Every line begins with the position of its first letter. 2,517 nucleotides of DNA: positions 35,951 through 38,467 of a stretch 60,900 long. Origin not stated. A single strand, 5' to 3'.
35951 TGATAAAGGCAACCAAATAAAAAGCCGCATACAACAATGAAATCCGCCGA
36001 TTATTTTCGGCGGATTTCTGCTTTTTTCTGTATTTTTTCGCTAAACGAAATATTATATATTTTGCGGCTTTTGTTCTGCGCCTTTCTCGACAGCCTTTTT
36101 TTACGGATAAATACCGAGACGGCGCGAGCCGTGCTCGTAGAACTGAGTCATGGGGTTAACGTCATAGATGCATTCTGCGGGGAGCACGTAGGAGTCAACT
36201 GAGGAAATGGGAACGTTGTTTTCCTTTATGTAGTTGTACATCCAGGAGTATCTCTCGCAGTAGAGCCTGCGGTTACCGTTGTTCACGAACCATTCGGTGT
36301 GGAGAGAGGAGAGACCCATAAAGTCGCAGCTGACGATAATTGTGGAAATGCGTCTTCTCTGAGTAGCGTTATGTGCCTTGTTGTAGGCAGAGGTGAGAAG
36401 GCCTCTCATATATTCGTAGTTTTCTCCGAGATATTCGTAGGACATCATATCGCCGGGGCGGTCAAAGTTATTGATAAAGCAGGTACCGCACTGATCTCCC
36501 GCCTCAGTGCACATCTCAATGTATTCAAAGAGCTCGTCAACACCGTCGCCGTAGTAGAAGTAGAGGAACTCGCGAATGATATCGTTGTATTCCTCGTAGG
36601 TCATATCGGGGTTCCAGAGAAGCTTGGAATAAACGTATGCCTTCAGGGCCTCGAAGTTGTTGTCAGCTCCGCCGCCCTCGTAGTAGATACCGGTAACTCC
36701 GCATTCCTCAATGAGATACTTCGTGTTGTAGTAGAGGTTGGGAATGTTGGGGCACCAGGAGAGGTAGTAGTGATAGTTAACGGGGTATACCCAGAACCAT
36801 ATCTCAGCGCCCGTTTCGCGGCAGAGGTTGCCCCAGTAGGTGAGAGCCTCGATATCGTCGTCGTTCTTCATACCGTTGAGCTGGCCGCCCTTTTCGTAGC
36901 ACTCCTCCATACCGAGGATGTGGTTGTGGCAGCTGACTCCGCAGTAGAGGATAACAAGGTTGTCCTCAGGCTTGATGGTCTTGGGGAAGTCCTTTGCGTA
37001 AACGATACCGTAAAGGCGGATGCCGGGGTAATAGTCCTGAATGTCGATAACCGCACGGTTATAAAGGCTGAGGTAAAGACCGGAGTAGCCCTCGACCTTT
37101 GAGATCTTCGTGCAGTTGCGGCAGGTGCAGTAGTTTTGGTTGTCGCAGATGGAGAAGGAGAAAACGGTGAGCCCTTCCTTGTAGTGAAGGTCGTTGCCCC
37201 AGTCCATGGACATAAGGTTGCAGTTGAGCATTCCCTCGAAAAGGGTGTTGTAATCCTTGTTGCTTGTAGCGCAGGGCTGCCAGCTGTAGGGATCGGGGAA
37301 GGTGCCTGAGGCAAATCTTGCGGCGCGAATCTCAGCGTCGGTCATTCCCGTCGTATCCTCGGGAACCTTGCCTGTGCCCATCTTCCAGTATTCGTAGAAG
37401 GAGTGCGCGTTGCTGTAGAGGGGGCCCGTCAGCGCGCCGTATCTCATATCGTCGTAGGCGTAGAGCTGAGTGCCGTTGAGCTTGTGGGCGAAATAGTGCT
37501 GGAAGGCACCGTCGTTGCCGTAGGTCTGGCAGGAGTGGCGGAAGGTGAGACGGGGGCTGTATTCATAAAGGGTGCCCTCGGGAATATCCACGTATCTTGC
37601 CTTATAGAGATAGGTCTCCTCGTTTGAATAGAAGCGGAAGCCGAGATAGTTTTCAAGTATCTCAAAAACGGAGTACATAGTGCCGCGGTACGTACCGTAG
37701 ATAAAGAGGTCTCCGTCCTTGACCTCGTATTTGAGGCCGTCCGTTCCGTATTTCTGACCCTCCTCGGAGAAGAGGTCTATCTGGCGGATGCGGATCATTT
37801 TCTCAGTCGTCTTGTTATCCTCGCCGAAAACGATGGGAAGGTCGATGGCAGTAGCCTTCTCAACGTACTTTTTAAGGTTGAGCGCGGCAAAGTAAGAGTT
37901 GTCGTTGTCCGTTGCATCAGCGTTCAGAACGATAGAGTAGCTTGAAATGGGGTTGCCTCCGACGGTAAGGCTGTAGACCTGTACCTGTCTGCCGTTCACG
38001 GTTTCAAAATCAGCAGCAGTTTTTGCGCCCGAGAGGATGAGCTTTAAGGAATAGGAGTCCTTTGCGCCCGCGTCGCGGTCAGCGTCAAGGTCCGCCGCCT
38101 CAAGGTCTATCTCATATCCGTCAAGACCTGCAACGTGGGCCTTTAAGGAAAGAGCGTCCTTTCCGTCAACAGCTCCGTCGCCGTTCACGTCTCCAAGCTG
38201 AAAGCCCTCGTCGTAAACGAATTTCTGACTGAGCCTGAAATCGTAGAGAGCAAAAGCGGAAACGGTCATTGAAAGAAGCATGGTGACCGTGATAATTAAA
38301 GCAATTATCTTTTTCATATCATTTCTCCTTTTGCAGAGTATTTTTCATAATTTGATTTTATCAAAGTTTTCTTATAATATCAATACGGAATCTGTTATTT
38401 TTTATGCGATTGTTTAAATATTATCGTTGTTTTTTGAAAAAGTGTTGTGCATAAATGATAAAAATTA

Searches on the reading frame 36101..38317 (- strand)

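Call 15: search_protein_families(library=pfam, proteins=[window:36101-38317:-])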
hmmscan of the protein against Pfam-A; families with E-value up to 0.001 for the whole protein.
window:36101-38317:- (738 aa): 2 families
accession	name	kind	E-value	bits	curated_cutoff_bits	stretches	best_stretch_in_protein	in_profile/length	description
PF16126.11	DUF4838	-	9.2e-32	110.9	26.6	1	229-592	1-316/325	Domain of unknown function (DUF4838)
PF00404.24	Dockerin_1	-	2.2e-06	28.2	22.9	1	41-92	1-53/57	Dockerin type I domain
